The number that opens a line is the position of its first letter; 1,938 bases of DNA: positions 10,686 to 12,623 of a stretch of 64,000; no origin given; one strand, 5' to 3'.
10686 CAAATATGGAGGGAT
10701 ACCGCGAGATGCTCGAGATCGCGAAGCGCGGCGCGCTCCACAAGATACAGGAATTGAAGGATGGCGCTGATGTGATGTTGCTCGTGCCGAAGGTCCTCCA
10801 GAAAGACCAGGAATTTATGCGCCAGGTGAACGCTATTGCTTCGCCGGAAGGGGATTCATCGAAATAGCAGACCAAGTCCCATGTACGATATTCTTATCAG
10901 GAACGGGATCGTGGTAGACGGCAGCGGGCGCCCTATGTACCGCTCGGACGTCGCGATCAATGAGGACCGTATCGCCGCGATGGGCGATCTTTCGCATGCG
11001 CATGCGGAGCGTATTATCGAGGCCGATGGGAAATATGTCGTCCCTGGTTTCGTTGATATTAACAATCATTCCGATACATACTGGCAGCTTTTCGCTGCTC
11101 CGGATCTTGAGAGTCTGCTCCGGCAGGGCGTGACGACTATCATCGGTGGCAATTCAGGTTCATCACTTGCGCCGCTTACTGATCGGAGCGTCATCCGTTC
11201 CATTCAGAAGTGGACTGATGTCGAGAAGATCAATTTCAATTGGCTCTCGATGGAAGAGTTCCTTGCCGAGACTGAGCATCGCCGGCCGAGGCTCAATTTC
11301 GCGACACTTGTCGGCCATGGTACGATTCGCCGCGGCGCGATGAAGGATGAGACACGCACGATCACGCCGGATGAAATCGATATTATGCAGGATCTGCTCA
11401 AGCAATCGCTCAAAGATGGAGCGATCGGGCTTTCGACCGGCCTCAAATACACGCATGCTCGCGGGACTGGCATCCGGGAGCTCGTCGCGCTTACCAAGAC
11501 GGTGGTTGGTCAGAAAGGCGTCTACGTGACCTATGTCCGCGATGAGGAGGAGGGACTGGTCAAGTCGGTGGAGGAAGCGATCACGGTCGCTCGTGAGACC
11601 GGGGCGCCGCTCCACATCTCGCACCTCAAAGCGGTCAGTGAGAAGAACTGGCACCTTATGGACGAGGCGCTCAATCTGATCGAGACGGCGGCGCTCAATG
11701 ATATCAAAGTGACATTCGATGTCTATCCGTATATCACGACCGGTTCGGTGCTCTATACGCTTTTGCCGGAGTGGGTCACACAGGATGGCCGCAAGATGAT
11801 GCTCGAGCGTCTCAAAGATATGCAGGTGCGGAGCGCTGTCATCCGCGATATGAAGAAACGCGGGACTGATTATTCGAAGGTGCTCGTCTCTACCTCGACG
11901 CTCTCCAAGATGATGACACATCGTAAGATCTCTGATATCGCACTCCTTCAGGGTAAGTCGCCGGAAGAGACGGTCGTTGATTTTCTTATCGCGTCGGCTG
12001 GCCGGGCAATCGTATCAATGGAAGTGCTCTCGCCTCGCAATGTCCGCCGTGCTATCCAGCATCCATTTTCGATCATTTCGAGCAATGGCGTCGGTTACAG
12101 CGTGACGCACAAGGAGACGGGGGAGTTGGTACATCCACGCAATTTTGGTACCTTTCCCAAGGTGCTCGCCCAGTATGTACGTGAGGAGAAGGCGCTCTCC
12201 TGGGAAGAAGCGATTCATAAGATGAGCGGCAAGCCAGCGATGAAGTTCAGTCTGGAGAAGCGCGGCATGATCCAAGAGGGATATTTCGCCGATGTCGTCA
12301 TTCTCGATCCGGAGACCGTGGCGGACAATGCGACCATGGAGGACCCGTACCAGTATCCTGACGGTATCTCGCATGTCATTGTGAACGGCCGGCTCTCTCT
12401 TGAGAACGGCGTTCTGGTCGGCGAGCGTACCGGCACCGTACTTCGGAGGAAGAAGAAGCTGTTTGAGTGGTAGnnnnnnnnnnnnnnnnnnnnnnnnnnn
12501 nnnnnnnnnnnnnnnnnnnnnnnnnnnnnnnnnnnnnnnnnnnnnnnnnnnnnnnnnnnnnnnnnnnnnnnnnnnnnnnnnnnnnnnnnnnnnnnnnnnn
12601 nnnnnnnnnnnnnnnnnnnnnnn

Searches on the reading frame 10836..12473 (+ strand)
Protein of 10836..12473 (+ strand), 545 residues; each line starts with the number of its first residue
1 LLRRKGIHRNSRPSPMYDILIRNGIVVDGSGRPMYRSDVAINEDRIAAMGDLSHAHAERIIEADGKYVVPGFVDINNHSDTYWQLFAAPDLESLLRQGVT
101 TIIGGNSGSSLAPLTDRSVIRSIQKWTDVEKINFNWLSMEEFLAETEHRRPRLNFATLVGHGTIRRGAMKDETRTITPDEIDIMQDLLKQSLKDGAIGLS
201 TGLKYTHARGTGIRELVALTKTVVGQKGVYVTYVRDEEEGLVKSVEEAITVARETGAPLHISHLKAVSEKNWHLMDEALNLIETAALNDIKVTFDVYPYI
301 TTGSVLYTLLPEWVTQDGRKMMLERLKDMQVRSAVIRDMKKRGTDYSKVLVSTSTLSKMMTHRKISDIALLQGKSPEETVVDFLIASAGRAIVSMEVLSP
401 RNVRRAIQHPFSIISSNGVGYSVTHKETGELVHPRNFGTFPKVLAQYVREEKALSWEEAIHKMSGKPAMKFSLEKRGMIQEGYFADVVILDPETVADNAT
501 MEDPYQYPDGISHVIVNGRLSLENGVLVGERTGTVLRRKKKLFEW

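Call 5: search_protein_families(library=pfam, proteins=[window:10836-12473:+], max_evalue=0.01)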
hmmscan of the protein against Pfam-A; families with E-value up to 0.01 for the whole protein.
window:10836-12473:+ (545 aa): 2 families
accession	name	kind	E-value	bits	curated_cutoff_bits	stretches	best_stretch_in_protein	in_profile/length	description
PF07969.17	Amidohydro_3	-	1.5e-29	104.3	29.7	1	59-519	1-469/472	Amidohydrolase family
PF01979.26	Amidohydro_1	-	3.3e-07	30.3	25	1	446-519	275-343/345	Amidohydrolase family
